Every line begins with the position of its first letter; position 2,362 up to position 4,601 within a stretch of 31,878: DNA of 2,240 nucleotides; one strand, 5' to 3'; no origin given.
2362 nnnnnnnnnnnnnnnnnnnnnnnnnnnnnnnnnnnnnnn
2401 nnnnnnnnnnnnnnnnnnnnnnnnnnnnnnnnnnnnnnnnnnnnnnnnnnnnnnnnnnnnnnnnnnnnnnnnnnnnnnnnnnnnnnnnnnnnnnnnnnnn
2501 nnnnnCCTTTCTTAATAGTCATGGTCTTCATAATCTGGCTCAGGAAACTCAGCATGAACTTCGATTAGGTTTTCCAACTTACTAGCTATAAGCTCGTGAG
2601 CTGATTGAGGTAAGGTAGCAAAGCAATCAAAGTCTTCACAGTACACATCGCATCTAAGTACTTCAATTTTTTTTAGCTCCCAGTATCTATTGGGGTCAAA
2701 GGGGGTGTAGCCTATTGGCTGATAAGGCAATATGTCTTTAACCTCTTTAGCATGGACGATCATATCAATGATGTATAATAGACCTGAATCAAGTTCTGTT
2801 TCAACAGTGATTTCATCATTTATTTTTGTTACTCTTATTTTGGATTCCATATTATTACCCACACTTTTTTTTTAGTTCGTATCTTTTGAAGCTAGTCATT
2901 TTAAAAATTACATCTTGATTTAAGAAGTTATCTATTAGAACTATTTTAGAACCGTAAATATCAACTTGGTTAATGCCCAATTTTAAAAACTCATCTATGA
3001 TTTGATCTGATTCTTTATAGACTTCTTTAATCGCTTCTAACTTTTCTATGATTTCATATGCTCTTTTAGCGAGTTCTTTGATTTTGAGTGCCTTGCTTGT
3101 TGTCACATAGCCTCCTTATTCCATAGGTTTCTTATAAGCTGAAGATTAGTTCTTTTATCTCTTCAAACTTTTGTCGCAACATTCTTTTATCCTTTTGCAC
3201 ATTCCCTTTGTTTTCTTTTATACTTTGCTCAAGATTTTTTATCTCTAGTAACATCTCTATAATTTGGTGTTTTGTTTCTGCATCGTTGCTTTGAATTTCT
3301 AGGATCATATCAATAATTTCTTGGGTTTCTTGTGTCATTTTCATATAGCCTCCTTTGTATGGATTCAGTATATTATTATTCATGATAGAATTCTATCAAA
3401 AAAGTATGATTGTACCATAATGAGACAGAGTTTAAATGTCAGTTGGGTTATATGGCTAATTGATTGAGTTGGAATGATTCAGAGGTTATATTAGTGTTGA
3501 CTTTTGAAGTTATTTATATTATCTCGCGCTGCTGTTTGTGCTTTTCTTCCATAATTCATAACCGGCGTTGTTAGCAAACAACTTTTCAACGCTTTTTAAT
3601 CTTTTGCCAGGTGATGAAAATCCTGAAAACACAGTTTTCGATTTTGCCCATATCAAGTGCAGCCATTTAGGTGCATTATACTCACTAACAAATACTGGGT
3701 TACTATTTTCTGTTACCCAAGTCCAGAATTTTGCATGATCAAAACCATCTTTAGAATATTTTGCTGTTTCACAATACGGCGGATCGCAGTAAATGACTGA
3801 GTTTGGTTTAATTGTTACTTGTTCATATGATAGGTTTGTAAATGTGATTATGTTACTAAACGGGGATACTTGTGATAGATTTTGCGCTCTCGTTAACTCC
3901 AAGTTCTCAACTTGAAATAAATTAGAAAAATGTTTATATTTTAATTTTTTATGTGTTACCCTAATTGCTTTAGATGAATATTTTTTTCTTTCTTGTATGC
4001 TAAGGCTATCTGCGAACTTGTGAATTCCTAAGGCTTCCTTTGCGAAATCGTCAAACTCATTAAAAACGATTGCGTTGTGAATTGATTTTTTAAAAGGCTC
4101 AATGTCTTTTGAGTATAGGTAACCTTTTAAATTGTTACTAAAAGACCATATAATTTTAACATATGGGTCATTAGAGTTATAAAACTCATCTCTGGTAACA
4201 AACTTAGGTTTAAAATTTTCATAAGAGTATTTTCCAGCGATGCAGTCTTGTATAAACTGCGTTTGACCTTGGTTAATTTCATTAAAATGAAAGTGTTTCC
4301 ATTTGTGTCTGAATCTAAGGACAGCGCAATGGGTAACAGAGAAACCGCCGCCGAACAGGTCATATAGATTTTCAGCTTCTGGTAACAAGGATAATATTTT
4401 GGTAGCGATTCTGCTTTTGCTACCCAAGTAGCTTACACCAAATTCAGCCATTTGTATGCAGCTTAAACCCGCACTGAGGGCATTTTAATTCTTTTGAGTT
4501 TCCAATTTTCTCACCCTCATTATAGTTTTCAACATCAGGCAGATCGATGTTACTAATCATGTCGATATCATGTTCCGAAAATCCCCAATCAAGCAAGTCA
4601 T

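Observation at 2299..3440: Operator-controlled cluster of three small ORFs ending in an RHH regulator: acr-aca-like anti-defence operon architecture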

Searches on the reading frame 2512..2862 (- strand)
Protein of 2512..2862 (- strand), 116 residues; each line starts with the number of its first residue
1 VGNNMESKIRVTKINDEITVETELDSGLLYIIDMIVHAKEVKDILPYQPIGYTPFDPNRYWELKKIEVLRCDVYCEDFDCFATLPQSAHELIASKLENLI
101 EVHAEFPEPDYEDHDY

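Call 7: search_protein_families(library=pfam, proteins=[window:2512-2862:-], max_evalue=1)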
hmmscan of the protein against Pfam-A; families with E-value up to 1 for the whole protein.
window:2512-2862:- (116 aa): 0 families

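Call 8: search_protein_families(library=phrogs, proteins=[window:2512-2862:-], max_evalue=0.1)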
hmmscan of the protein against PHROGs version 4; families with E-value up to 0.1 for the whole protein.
window:2512-2862:- (116 aa): 1 family
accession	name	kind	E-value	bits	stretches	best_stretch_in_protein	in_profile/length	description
phrog_24557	-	unknown function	0.09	13.4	0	17-63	135-180/236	-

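Call 19: find_encoding_contigs(protein=window:2512-2850:-, flank=8000, max_places=10)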
Protein window:2512-2850:- (112 aa): no gene with exactly this product is on record in the collection.

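Call 33: find_related_loci(query=A2, collection=viral_contigs, flank=6000)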
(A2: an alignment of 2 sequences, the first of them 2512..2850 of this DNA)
Query A2 (112 aa) in viral_contigs; peptide patterns used: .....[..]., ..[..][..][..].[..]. (x = any residue, [..] = any of these).
462 stretches matched a pattern, but none encodes a relative of the query by tblastn (E <= 1e-3).

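Call 34: find_homologous_proteins(query=A2, max_evalue=0.01)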
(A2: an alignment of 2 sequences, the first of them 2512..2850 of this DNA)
Query A2 (2 sequences) (112 aa, profile of the alignment): 3 proteins with E <= 0.01 among 177 candidates.
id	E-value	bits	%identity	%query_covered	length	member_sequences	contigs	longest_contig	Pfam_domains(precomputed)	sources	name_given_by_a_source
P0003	8.7e-63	227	57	95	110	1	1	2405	-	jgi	jgi:hypothetical protein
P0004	4.0e-62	225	100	100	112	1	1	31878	-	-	-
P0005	4.5e-55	202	54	95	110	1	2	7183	-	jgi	jgi:hypothetical protein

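Call 36: find_encoding_contigs(protein=P0005, flank=8000, max_places=10)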
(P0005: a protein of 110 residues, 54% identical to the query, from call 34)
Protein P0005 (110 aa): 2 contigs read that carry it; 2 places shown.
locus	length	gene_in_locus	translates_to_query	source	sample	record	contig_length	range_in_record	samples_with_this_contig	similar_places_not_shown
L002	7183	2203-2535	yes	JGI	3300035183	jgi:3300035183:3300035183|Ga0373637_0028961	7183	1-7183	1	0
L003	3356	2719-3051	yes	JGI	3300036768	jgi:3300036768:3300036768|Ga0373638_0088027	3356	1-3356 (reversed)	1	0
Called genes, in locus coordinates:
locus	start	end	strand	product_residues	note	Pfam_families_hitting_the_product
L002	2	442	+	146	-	?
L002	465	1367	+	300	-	PF02086:MethyltransfD12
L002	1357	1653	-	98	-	-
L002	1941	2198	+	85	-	-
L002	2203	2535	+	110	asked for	-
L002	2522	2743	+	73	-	-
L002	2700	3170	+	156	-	PF05866:RusA (weak)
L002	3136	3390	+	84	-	-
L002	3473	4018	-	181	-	-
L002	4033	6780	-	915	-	-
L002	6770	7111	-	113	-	-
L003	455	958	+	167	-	-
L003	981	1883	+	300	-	PF02086:MethyltransfD12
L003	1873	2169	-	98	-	-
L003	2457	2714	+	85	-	-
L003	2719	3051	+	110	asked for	-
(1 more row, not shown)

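Call 41: search_protein_families(library=pfam, proteins=[L002:1357-1728:-], max_evalue=0.1)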
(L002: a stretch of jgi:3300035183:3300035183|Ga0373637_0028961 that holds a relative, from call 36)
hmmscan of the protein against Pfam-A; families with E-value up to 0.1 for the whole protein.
L002:1357-1728:- (123 aa): 0 families

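Call 42: search_protein_families(library=padloc, proteins=[window:2512-2862:-, L002:1357-1728:-], max_evalue=0.1)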
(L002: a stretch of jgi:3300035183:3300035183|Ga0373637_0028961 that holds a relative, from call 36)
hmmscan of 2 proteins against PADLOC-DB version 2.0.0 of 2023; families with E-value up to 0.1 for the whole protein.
window:2512-2862:- (116 aa): 0 families

L002:1357-1728:- (123 aa): 0 families

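Call 64: search_dna_similar(query=window:2512-2850:-, collection=phages, mode=protein, max_evalue=1, max_rows=10)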
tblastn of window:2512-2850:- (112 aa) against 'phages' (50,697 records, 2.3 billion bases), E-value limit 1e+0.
Records with a match: 4; places in all: 4; records where one place covers at least 80% of the query: 2.
Best place of each record, by identity: <60% 4.
By first word of the organism name: Agrobacterium 2; Bacillus 2.
By host as written in the record: Agrobacterium tumefaciens C58 2; Bacillus cereus 2.
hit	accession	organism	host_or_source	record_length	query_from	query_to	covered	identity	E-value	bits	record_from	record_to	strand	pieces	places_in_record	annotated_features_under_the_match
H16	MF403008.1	Agrobacterium phage Atu_ph07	Agrobacterium tumefaciens C58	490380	3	94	82%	26.5%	1e-1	36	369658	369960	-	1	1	hypothetical protein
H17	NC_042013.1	Agrobacterium phage Atu_ph07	Agrobacterium tumefaciens C58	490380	3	94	82%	26.5%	1e-1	36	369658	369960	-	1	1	hypothetical protein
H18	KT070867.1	Bacillus phage PBC2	Bacillus cereus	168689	20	88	62%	32.0%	4e-1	35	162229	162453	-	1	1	p-loop containing nucleoside triphosphate hydrolase | hypothetical protein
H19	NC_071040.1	Bacillus phage PBC2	Bacillus cereus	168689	20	88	62%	32.0%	4e-1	35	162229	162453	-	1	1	p-loop containing nucleoside triphosphate hydrolase | hypothetical protein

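Call 66: search_solved_structures(query=A2, max_evalue=10)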
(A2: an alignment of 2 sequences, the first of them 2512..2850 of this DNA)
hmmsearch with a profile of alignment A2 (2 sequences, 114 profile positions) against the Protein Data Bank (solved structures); distinct sequences matched with E-value up to 10: 3.
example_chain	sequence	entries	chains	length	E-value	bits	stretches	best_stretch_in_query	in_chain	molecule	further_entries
5ma4_A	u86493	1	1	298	0.27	14.4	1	39-108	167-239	K7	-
5ma5_A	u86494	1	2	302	0.46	13.6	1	40-108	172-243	K11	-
5mak_A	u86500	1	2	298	1.2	12.3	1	39-108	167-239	R7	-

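Call 78: predict_structure(alignment_id=A8)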
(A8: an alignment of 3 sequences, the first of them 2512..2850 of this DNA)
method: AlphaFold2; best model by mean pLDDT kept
length: 112 residues; sequences in the alignment: 3
mean_pLDDT: 76.2   pTM: 0.63
mean pLDDT of the five models: 76.2, 64.9, 58.1, 41.9, 33.7
residues with pLDDT >= 90: 26; 70-90: 51; 50-70: 23; < 50: 12
segments of 3 or more residues with pLDDT < 50: 44-50
pLDDT, mean of each block of 10 residues (from residue 1): 72 87 87 76 46 67 92 88 90 81 56 50
secondary structure, 60 per line:
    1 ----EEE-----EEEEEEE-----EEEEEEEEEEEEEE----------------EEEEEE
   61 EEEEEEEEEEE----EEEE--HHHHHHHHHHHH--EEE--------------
elements in order: E5-7 E13-19 E25-38 E55-71 E76-79 H82-93 E96-98

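Call 84: fold_search(model_id=the predicted structure, library=pdb)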
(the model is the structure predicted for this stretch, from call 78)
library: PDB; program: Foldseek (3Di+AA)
matches with E <= 10: 497; with E <= 0.001: 0
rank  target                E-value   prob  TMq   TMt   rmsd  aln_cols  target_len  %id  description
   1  6imj_B                2.6e-01  0.14  0.21  0.09  12.1       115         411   11  The crystal structure of Se-AsfvLIG:DNA complex (released 2019-02-27)
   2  9btx_C                2.7e-01  0.08  0.17  0.10  17.1        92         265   12  Structure of human MAIT A-F7 TCR in complex with human MR1-3,4-dihydroxybenzaldehyde (released 2024-12-25)
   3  6imj_A                3.9e-01  0.12  0.21  0.09  12.1       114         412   11  The crystal structure of Se-AsfvLIG:DNA complex (released 2019-02-27)
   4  7n4k_A                4.3e-01  0.08  0.15  0.08  18.1        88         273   11  6218 TCR in complex with H2-Db PA 224 (released 2022-07-20)
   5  9bu0_C                4.9e-01  0.07  0.15  0.09  16.9        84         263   12  Structure of human MAIT A-F7 TCR in complex with human MR1-salicylaldehyde (released 2024-12-25)
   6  6pvd_C                5.4e-01  0.07  0.17  0.10  16.8        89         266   15  Structure of human MAIT A-F7 TCR in complex with human MR1-NV18.1 (released 2020-04-01)
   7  6w9v_C                5.8e-01  0.08  0.16  0.09  17.5        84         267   10  Structure of human MAIT A-F7 TCR in complex with patient MR1-R9H without ligand (released 2020-08-05)
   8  4nqc_C                5.8e-01  0.06  0.15  0.08  17.5        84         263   10  Crystal structure of TCR-MR1 ternary complex and covalently bound 5-(2-oxopropylideneamino)-6-D-ribitylaminouracil (released 2014-04-16)
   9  9btz_C                5.8e-01  0.06  0.15  0.09  17.0        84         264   12  Structure of human MAIT A-F7 TCR in complex with human MR1-nicotinaldehyde (released 2024-12-25)
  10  4pjg_A                6.1e-01  0.06  0.15  0.09  17.1        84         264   11  Structure of human MR1-Ac-6-FP in complex with human MAIT B-F3-C1 TCR (released 2014-07-02)
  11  6w9u_C                6.9e-01  0.07  0.16  0.09  17.5        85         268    9  Structure of human MAIT A-F7 TCR in complex with patient MR1-R9H-Ac-6-FP (released 2020-08-05)
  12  5u6q_A                6.9e-01  0.06  0.15  0.09  16.4        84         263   15  Structure of human MR1-3-F-SA in complex with human MAIT A-F7 TCR (released 2017-02-08)
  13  6puc_C                6.9e-01  0.06  0.16  0.09  17.4        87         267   11  Structure of human MAIT A-F7 TCR in complex with human MR1-5-OP-RU (released 2020-02-19)
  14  6iml_A                7.3e-01  0.08  0.16  0.07  13.6        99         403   12  The crystal structure of AsfvLIG:CT1 complex (released 2019-02-27)
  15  4pje_A                7.7e-01  0.07  0.16  0.10  17.2        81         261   10  Structure of human MR1-Ac-6-FP in complex with human MAIT B-B10 TCR (released 2014-07-02)
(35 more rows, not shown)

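Call 88: fold_search(model_id=the predicted structure, library=viral)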
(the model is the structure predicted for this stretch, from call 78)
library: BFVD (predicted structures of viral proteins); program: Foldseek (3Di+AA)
matches with E <= 10: 605; with E <= 0.001: 0
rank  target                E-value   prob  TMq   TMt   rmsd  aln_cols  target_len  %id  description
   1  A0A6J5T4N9            1.9e-02  0.99  0.39  0.37   7.7        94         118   15  Uncharacterized protein [uncultured Caudovirales phage]
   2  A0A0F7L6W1            4.3e-02  1.00  0.45  0.46   5.3        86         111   14  Uncharacterized protein [uncultured marine virus]
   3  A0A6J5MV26            5.4e-02  0.99  0.46  0.56   7.9        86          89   15  Uncharacterized protein [uncultured Caudovirales phage]
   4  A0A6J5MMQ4            7.2e-02  0.92  0.41  0.42   5.8       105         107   10  Uncharacterized protein [uncultured Caudovirales phage]
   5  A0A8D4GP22            7.6e-02  0.89  0.36  0.31  10.9       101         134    9  (no name in the UniProt tables at hand)
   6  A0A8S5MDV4            7.6e-02  0.44  0.27  0.16  12.3       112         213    8  Uncharacterized protein [Siphoviridae sp. ctYh54]
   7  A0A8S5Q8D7            8.5e-02  0.30  0.22  0.26  12.2        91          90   15  Uncharacterized protein [Siphoviridae sp. ct2ZW1]
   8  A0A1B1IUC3            9.0e-02  0.94  0.41  0.47   4.6        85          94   14  (no name in the UniProt tables at hand)
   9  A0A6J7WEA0            9.6e-02  0.72  0.35  0.35   7.1        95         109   16  Uncharacterized protein [uncultured Caudovirales phage]
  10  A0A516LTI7            1.0e-01  0.93  0.37  0.38   6.0        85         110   12  (no name in the UniProt tables at hand)
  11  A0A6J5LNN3            1.1e-01  0.51  0.32  0.32  10.6        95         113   12  Uncharacterized protein [uncultured Caudovirales phage]
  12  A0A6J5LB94            1.3e-01  0.60  0.35  0.18  11.2       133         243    8  Uncharacterized protein [uncultured Caudovirales phage]
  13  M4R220                1.3e-01  0.21  0.19  0.21  12.5        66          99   14  (no name in the UniProt tables at hand)
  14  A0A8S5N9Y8            1.4e-01  0.51  0.29  0.36   9.8        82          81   17  Transcription factor IIS-like protein [Siphoviridae sp. ctu3K14]
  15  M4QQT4                1.4e-01  0.35  0.23  0.24   9.7        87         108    9  (no name in the UniProt tables at hand)
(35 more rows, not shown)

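Call 94: search_protein_families(library=phrogs, proteins=[L002:1357-1728:-], max_evalue=0.01)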
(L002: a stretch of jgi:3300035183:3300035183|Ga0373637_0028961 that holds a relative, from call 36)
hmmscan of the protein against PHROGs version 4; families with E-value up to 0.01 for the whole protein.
L002:1357-1728:- (123 aa): 0 families

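Call 95: search_protein_families(library=ncbifam, proteins=[window:2512-2850:-], max_evalue=0.1)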
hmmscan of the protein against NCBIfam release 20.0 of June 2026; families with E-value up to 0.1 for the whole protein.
window:2512-2850:- (112 aa): 0 families

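Call 121: search_dna_similar(query=window:2512-2850:-, collection=plasmids, mode=protein, max_evalue=0.1, max_rows=10)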
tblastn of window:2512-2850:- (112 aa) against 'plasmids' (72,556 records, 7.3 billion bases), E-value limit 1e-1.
No match.

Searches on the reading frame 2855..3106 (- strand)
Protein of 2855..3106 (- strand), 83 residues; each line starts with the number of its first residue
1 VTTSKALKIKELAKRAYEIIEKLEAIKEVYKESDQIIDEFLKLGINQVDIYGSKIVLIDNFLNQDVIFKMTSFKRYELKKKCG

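Call 7: search_protein_families(library=pfam, proteins=[window:2855-3106:-], max_evalue=1)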
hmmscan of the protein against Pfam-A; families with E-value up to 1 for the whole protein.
window:2855-3106:- (83 aa): 0 families

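Call 8: search_protein_families(library=phrogs, proteins=[window:2855-3106:-], max_evalue=0.1)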
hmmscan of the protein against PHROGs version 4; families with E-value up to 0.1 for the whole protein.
window:2855-3106:- (83 aa): 1 family
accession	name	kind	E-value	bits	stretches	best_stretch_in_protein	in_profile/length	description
phrog_7235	-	unknown function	0.02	16.2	1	8-48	5-46/67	-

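Call 42: search_protein_families(library=padloc, proteins=[window:2855-3106:-], max_evalue=0.1)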
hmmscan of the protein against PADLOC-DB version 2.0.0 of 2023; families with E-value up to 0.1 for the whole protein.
window:2855-3106:- (83 aa): 1 family
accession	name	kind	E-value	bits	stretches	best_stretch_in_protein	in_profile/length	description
PDLC02410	Aga_Cas4-like_Nuc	-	0.055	11.3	1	4-50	67-109/255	Class II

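Call 65: search_dna_similar(query=window:2855-3106:-, collection=phages, mode=protein, max_evalue=1, max_rows=10)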
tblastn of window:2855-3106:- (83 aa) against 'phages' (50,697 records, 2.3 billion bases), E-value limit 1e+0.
No match.

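Call 67: search_solved_structures(query=A3, max_evalue=10)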
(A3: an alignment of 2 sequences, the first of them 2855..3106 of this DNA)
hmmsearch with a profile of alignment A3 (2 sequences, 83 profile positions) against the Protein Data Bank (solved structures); distinct sequences matched with E-value up to 10: 13.
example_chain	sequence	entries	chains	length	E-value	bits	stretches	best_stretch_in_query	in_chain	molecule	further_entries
3lpn_A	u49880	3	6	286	0.1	15.9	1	22-65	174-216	Ribose-phosphate pyrophosphokinase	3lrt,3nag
3mbi_A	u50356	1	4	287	0.1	15.9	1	22-65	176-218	Ribose-phosphate pyrophosphokinase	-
1ebo_A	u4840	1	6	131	0.86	12.9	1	6-44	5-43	EBOLA VIRUS ENVELOPE PROTEIN CHIMERA CONSISTING OF A FRAGMENT OF GCN4 ZIPPER CLONED N-TERM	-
2if2_A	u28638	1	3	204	1.3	12.4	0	4-41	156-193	Dephospho-CoA kinase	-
9s7t_B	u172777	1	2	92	1.3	12.4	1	9-44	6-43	DBS5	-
6dmp_B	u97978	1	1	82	1.5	12.2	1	6-50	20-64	Designed orthogonal protein DHD13_XAAA_B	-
8kc0_A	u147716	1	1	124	2.3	11.6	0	25-50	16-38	De novo design protein -NB8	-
9jm2_B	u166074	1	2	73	3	11.2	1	11-46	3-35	LRO-C2-35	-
5cwk_A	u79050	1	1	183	3.1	11.1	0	6-39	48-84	Designed helical repeat protein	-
8hdu_A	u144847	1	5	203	3.4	11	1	4-50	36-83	De novo design cavitated protein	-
6dmp_A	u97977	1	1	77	5.8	10.3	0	7-43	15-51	Designed orthogonal protein DHD13_XAAA_A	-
7a5h_C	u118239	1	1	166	7.4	9.9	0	4-36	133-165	Probable peptide chain release factor C12orf65, mitochondrial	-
9k7t_A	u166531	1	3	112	8.8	9.7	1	7-30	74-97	C4-Zn1-HEHE-1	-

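Call 95: search_protein_families(library=ncbifam, proteins=[window:2855-3106:-], max_evalue=0.1)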
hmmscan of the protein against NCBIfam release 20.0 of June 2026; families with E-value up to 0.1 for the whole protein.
window:2855-3106:- (83 aa): 1 family
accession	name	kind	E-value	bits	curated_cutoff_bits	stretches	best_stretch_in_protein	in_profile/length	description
NF001775.0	PRK00513.1-6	equivalog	0.012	15.1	292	1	16-72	31-86/210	septum site-determining protein MinC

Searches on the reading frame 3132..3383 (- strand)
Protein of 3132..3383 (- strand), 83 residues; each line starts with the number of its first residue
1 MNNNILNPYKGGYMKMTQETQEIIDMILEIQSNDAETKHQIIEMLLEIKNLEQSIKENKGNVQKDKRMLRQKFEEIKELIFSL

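Call 7: search_protein_families(library=pfam, proteins=[window:3132-3383:-], max_evalue=1)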
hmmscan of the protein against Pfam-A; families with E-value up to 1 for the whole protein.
window:3132-3383:- (83 aa): 3 families
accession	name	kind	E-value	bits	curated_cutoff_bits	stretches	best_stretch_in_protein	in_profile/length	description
PF05837.17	CENP-H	-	0.0088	16.4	29.9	1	13-77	98-160/202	Centromere protein H (CENP-H)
PF05004.19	IFRD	-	0.021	14.2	25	1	36-79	263-304/306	Interferon-related developmental regulator (IFRD)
PF08702.15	Fib_alpha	-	0.045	14.4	29.9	1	16-81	33-98/143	Fibrinogen alpha/beta chain family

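Call 8: search_protein_families(library=phrogs, proteins=[window:3132-3383:-], max_evalue=0.1)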
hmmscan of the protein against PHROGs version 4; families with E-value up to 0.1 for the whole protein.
window:3132-3383:- (83 aa): 3 families
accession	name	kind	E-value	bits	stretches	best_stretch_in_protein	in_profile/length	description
phrog_32489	-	unknown function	0.072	14.5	1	20-72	4-54/68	-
phrog_25124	-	unknown function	0.085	13.9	0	7-35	31-57/112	-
phrog_17439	-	unknown function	0.087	13.3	0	14-73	174-231/240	-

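Call 42: search_protein_families(library=padloc, proteins=[window:3132-3383:-], max_evalue=0.1)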
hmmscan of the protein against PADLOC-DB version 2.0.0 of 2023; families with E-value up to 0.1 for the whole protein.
window:3132-3383:- (83 aa): 0 families

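Call 95: search_protein_families(library=ncbifam, proteins=[window:3132-3341:-], max_evalue=0.1)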
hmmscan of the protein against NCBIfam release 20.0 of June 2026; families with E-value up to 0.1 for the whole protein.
window:3132-3341:- (69 aa): 1 family
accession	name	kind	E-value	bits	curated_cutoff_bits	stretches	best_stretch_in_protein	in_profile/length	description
NF049873.2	cytotoxin_MakE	exception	0.043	12.8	360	1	1-67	139-202/352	alpha-pore-forming cytotoxin subunit MakE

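Call 116: search_dna_similar(query=window:3132-3341:-, collection=phages, mode=protein, max_evalue=0.1, max_rows=10)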
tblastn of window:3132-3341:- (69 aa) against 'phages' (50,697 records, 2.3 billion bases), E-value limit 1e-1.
No match.

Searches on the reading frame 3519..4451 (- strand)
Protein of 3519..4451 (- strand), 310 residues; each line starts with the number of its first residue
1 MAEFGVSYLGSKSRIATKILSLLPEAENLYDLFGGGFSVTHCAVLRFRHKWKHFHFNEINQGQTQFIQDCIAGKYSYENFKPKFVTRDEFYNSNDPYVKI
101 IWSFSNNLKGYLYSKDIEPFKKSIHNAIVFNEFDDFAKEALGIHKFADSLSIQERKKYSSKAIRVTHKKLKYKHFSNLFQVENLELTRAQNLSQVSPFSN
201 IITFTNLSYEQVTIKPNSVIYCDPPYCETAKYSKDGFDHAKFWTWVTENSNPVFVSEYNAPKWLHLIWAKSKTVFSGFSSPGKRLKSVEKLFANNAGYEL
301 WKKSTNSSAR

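Call 7: search_protein_families(library=pfam, proteins=[window:3519-4451:-], max_evalue=1)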
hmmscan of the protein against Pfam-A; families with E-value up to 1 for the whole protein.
window:3519-4451:- (310 aa): 1 family
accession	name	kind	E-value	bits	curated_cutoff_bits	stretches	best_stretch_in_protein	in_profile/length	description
PF02086.21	MethyltransfD12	-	5.8e-10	39.8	22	1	8-232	1-194/253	D12 class N6 adenine-specific DNA methyltransferase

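Call 8: search_protein_families(library=phrogs, proteins=[window:3519-4451:-], max_evalue=0.1)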
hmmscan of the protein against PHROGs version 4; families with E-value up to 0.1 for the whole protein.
window:3519-4451:- (310 aa): 3 families
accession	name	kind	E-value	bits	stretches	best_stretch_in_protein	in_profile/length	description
phrog_56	-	other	4.1e-26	93.4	1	7-295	66-323/647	DNA methyltransferase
phrog_1996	-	other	7.7e-07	30.2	1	215-264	53-108/150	DNA methyltransferase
phrog_23217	-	unknown function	0.092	13.9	0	7-71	8-67/109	-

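Call 21: find_encoding_contigs(protein=window:3519-4451:-, flank=8000, max_places=10)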
Protein window:3519-4451:- (310 aa): no gene with exactly this product is on record in the collection.

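Call 42: search_protein_families(library=padloc, proteins=[window:3519-4451:-], max_evalue=0.1)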
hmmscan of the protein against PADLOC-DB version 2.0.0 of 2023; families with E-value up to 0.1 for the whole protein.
window:3519-4451:- (310 aa): 4 families
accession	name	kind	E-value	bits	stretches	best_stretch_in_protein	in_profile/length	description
PDLC03289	MTase_II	-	8.5e-13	46.4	1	4-292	15-332/337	Type II methyltransferase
PDLC03294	MTase_II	-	5.4e-08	30.8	1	182-240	140-206/272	Type II methyltransferase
PDLC03729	oMTase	-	4.4e-06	24.4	1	199-240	155-204/275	orphan methyltransferase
PDLC03722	oMTase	-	0.003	15.4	0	198-243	146-185/259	orphan methyltransferase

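Call 95: search_protein_families(library=ncbifam, proteins=[window:3519-4451:-], max_evalue=0.1)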
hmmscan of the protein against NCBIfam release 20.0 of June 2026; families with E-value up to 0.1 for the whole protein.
window:3519-4451:- (310 aa): 1 family
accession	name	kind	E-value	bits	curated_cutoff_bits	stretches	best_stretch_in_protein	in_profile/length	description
TIGR00571.1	dam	subfamily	4.6e-08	33.1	114.85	1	187-240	142-203/267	Dam family site-specific DNA-(adenine-N6)-methyltransferase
